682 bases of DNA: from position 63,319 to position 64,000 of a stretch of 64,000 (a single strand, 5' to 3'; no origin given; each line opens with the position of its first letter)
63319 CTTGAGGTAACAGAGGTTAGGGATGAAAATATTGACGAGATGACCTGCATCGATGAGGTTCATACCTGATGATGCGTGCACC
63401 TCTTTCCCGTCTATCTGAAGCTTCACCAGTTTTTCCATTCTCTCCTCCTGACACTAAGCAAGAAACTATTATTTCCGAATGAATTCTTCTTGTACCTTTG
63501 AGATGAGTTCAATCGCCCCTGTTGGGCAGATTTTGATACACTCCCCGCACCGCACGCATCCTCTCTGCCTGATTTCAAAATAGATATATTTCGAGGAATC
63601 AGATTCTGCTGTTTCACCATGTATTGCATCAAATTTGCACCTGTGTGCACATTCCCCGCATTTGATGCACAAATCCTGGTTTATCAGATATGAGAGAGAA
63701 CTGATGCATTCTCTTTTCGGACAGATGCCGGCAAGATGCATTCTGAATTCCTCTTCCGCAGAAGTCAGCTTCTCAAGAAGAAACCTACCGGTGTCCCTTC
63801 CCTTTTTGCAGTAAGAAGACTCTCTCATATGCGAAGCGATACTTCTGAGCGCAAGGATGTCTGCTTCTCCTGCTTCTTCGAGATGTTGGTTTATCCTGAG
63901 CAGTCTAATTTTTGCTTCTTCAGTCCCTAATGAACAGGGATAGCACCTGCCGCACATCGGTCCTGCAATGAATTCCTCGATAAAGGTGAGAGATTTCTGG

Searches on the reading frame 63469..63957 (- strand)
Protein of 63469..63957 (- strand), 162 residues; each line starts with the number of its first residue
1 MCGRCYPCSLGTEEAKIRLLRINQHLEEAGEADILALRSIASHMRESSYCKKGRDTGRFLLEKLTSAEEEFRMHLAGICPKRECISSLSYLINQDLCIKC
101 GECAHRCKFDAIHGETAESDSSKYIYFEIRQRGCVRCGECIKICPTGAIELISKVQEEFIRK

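Call 63: find_encoding_contigs(protein=window:63469-63957:-, flank=10000, max_places=2)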
Protein window:63469-63957:- (162 aa): no gene with exactly this product is on record in the collection.
